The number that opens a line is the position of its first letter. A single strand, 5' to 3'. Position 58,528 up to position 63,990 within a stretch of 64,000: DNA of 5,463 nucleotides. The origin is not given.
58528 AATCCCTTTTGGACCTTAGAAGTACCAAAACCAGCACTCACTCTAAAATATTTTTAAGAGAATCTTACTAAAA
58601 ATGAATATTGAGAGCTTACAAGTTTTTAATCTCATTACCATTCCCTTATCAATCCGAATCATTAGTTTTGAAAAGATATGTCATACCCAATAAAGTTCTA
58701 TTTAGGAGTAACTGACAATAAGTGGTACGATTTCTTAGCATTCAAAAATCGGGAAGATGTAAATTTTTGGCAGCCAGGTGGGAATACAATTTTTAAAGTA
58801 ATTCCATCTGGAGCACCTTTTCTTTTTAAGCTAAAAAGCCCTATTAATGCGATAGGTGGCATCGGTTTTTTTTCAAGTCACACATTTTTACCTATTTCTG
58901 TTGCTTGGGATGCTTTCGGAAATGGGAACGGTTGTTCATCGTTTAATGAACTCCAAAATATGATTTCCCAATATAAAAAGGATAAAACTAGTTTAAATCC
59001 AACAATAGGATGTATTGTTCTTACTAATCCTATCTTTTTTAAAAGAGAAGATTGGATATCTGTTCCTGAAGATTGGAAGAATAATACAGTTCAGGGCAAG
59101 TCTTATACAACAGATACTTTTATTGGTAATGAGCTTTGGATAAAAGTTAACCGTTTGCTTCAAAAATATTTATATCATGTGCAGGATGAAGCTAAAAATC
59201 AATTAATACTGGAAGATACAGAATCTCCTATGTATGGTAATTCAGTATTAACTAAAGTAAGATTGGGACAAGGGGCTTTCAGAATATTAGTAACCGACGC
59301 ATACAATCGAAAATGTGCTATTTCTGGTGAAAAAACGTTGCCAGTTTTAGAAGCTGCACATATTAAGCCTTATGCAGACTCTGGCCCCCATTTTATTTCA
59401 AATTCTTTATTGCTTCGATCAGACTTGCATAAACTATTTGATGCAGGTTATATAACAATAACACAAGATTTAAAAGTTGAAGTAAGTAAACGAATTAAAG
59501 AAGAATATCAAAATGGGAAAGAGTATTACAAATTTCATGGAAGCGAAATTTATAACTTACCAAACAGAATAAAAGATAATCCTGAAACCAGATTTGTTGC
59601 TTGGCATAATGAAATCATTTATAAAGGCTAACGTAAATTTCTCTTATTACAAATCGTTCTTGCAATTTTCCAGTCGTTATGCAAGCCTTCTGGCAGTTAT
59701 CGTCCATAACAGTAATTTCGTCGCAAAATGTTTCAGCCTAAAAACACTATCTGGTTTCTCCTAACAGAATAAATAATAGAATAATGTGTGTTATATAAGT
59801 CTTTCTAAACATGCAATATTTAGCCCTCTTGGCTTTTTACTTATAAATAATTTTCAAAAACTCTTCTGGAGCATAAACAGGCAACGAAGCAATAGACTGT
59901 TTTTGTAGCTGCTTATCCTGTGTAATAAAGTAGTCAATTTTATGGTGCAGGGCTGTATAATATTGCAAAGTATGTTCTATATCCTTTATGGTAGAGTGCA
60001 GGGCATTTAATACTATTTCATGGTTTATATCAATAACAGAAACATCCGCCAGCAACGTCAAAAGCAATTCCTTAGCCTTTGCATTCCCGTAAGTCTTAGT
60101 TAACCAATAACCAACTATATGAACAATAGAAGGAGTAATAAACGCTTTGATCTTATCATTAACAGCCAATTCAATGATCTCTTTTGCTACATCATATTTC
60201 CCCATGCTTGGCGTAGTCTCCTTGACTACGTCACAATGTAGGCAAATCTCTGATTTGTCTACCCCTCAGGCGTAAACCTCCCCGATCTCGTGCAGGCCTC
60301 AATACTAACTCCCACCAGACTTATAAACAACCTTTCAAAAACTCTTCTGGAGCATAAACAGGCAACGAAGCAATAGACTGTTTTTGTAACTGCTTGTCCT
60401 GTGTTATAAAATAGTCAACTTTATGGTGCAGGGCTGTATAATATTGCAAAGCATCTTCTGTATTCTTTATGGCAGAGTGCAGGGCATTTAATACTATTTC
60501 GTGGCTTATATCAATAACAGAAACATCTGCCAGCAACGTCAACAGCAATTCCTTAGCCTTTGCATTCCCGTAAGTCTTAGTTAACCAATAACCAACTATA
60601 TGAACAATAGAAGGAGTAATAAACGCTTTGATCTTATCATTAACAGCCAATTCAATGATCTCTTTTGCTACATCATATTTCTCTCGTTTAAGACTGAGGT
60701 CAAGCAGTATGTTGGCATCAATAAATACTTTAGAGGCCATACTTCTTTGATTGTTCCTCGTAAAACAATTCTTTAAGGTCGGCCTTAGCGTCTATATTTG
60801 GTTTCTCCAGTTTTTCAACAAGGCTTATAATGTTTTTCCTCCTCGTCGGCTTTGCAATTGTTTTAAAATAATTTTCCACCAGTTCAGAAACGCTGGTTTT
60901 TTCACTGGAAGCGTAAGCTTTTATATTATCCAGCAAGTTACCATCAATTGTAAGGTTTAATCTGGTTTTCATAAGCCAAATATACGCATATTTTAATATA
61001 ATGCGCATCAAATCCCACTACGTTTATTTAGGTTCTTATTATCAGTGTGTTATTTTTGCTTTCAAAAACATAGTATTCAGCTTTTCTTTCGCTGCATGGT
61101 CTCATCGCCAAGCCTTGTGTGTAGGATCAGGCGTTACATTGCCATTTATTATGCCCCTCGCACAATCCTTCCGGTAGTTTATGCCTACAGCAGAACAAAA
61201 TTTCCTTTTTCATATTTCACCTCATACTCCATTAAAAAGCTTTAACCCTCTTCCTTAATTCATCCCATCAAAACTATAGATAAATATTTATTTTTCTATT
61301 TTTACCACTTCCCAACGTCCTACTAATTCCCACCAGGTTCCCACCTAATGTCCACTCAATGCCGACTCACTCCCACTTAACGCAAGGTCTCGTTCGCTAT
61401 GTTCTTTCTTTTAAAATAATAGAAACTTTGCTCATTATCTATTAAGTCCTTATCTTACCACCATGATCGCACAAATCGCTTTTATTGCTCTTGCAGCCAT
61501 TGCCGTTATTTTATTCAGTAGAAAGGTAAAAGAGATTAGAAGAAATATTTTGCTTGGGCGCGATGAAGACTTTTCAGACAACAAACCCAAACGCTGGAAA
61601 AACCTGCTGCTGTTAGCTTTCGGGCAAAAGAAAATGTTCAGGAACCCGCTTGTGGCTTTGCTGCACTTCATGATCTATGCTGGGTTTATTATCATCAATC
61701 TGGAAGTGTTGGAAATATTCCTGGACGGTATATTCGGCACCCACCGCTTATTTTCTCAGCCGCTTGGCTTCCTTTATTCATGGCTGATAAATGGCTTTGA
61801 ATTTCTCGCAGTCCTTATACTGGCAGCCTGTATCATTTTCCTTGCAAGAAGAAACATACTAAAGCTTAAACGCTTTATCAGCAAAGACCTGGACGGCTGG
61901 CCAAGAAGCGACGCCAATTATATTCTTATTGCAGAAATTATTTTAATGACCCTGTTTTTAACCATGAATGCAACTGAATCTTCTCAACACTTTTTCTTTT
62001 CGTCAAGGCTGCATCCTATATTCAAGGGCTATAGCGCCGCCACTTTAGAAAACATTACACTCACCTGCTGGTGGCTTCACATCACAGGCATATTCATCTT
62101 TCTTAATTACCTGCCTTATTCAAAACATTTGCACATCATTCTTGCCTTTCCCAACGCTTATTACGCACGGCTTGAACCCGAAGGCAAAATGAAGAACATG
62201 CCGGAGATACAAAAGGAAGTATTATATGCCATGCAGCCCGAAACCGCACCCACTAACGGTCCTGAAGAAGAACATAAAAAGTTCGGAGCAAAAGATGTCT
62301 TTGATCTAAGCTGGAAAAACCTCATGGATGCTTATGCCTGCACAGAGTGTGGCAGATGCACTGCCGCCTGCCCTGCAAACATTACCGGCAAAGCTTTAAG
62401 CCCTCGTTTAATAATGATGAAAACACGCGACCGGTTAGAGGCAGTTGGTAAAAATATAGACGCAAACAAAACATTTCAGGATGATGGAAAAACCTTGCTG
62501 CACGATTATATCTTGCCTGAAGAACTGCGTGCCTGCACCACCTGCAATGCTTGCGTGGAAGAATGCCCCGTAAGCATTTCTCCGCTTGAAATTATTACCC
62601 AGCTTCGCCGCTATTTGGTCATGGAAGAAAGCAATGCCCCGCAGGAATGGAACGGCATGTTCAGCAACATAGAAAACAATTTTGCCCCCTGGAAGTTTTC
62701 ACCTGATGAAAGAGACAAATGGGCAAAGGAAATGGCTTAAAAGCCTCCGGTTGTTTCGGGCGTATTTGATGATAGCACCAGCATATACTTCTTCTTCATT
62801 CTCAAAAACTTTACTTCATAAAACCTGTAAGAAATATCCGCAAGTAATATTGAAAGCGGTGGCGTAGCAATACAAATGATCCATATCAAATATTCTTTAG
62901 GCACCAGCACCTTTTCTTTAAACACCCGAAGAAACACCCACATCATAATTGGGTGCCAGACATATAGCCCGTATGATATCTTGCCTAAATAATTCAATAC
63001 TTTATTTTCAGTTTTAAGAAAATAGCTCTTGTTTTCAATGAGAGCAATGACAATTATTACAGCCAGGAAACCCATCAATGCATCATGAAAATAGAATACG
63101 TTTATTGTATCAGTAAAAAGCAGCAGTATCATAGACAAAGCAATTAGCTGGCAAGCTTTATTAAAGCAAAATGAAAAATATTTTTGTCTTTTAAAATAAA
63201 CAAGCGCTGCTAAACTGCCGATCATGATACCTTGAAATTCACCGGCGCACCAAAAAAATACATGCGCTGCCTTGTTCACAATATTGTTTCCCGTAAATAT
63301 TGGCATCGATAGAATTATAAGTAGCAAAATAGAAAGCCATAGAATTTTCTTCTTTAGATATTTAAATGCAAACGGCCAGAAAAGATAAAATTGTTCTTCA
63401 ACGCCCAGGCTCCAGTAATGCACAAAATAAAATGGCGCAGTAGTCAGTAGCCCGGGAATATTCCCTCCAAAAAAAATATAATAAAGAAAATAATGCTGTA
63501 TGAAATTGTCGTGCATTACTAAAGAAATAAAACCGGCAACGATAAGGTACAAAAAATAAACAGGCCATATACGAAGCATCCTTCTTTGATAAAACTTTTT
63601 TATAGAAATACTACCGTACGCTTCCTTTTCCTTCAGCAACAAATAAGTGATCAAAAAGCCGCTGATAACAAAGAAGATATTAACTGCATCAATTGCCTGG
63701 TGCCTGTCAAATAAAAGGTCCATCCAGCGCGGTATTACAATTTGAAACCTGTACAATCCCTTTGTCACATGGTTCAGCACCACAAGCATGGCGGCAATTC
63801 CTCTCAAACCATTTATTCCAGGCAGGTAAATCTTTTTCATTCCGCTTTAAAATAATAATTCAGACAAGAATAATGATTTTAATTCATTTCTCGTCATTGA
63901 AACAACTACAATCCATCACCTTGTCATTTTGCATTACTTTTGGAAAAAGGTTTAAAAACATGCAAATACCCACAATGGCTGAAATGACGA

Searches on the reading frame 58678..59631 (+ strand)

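Call 29: search_protein_families(library=pfam, proteins=[window:58678-59631:+], max_evalue=0.001)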
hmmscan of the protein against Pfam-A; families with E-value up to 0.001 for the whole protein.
window:58678-59631:+ (317 aa): 1 family
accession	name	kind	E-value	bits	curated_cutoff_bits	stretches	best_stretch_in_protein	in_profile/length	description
PF13391.12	HNH_2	-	1.9e-12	47.3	21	1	213-261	1-65/66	HNH endonuclease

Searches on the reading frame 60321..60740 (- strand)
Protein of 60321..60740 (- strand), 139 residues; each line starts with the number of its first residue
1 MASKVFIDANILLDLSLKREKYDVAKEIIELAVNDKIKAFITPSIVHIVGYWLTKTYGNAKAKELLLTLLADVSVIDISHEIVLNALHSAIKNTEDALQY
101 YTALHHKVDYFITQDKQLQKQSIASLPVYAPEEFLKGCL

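Call 29: search_protein_families(library=pfam, proteins=[window:60321-60740:-], max_evalue=0.001)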
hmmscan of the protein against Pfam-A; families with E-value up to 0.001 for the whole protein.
window:60321-60740:- (139 aa): 2 families
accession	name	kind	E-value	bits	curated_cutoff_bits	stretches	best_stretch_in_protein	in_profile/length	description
PF13470.12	PIN_3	-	8.8e-14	52.8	27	1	4-116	1-114/115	PIN domain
PF01850.27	PIN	-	8.6e-09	36.5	23.6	1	5-120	1-116/120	PIN domain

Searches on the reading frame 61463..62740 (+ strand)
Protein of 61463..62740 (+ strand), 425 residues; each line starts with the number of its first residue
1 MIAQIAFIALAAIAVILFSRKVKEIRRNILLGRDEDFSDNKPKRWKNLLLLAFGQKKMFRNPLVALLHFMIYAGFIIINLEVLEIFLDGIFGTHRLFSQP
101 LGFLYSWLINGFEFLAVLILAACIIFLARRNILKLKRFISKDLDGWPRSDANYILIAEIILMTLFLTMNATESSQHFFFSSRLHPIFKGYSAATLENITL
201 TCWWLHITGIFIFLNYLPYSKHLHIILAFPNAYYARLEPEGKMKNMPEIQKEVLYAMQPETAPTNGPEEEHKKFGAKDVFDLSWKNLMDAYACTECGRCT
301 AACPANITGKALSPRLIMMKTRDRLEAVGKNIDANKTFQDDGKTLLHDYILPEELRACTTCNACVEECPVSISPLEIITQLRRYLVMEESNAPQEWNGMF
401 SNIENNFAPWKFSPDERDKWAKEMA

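Call 29: search_protein_families(library=pfam, proteins=[window:61463-62740:+], max_evalue=0.001)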
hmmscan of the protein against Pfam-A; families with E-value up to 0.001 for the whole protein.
window:61463-62740:+ (425 aa): 14 families
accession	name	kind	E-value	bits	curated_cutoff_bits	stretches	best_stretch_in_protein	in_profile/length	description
PF13183.11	Fer4_8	-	1.7e-11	44.9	27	2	286-307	47-68/68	4Fe-4S dicluster domain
PF13187.11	Fer4_9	-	1.1e-10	41.8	27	1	292-371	1-50/52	4Fe-4S dicluster domain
PF13237.11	Fer4_10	-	1.5e-08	34.9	25.5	1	289-369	5-53/53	4Fe-4S dicluster domain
PF13484.11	Fer4_16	-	8.1e-08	33.4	30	0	293-318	2-26/66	4Fe-4S double cluster binding domain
PF12797.12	Fer4_2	-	8.6e-08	32.1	24.5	1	284-305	1-22/22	4Fe-4S binding domain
PF13534.11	Fer4_17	-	1e-05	26.4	22.2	1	292-372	1-60/61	4Fe-4S dicluster domain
PF12837.12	Fer4_6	-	1e-05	25.7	25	1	288-306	4-22/24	4Fe-4S binding domain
PF12838.12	Fer4_7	-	1.2e-05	26.2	27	1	293-371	2-51/52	4Fe-4S dicluster domain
PF00037.32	Fer4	-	1.2e-05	25.3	21.1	0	290-306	5-21/24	4Fe-4S binding domain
PF17179.9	Fer4_22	-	1.3e-05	26.4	27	0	283-307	71-95/95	4Fe-4S dicluster domain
PF14697.11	Fer4_21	-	9.4e-05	22.9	35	0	356-370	39-53/59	4Fe-4S dicluster domain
PF12800.12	Fer4_4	-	0.00015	22.3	24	0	291-305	2-16/17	4Fe-4S binding domain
PF13746.11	Fer4_18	-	0.00044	20.9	27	0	353-372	56-75/114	4Fe-4S dicluster domain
PF12798.12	Fer4_3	-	0.00049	21.2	27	0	293-307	1-15/15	4Fe-4S binding domain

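Call 51: search_protein_families(library=ncbifam, proteins=[window:61463-62740:+], max_evalue=0.001)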
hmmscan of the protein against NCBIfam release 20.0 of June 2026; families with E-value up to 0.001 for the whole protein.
window:61463-62740:+ (425 aa): 26 families (the best 25 are shown)
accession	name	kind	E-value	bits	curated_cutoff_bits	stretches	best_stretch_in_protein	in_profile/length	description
TIGR03290.1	CoB_CoM_SS_C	equivalog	2e-08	34.4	160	1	292-390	3-80/144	CoB--CoM heterodisulfide reductase subunit C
NF004616.0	PRK05950.1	subfamily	2.2e-07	30.3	228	1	285-388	141-236/238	succinate dehydrogenase iron-sulfur subunit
TIGR00273.1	TIGR00273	equivalog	2.5e-07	30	444.8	0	356-412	343-401/432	LutB/LldF family L-lactate oxidation iron-sulfur protein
TIGR01945.1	rnfC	subfamily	3.8e-06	25.7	245.95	0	353-379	360-386/435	RnfABCDGE type electron transport complex subunit C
NF004898.0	PRK06259.1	equivalog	5.5e-06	25.3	385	0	352-391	182-222/488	fumarate reductase (CoM/CoB) subunit TfrB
NF041837.1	rnfC_Methano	equivalog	5.9e-06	25.4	650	0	288-307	394-413/438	Rnf electron transport complex subunit RnfC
NF038018.1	qmoC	equivalog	2.1e-05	24.2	300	0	357-390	63-96/360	quinone-interacting membrane-bound oxidoreductase complex subunit QmoC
NF058577.1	FdxA_fam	equivalog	2.2e-05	24.5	65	0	287-306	32-51/52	4Fe-4S ferredoxin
NF008369.0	PRK11168.1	equivalog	2.5e-05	23.4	278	0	353-389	55-91/401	anaerobic glycerol-3-phosphate dehydrogenase subunit C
TIGR00384.1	dhsB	subfamily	2.9e-05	23.6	88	1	286-382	135-222/222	succinate dehydrogenase and fumarate reductase iron-sulfur protein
NF005503.0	PRK07118.1-2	equivalog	3.2e-05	23.3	252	0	288-328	164-206/292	RnfABCDGE type electron transport complex subunit B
NF040864.1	HgcB_ferredoxin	equivalog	4.2e-05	23.3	99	0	286-306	39-59/93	mercury methylation ferredoxin HgcB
NF041890.1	hdrC_Methbact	equivalog_domain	4.7e-05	23.1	270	0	273-388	11-104/192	ferredoxin:CoB-CoM heterodisulfide reductase subunit HdrC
TIGR04395.1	cutC_activ_rSAM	equivalog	7.2e-05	22.2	360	0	284-308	47-71/309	choline TMA-lyase-activating enzyme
NF045796.1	DsrK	equivalog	0.0001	21.1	400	0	242-333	70-155/453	sulfate reduction electron transfer complex DsrMKJOP subunit DsrK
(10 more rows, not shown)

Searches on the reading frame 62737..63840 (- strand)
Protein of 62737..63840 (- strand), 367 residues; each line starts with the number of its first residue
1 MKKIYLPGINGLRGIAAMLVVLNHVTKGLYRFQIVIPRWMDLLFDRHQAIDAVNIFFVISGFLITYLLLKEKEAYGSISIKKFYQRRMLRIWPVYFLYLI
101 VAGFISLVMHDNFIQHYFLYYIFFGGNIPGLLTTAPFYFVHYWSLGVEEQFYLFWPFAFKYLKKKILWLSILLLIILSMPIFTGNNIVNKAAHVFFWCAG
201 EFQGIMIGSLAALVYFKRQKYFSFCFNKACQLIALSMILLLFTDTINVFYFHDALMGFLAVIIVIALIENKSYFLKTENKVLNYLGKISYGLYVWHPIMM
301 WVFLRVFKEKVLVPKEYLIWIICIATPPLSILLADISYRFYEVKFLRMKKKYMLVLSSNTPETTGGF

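Call 59: search_protein_families(library=pfam, proteins=[window:62737-63840:-], max_evalue=0.001)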
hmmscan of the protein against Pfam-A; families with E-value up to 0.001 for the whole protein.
window:62737-63840:- (367 aa): 1 family
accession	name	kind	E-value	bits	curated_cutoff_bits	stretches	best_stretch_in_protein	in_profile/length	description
PF01757.29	Acyl_transf_3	-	2.6e-31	109.3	31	1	7-313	2-303/326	Acyltransferase domain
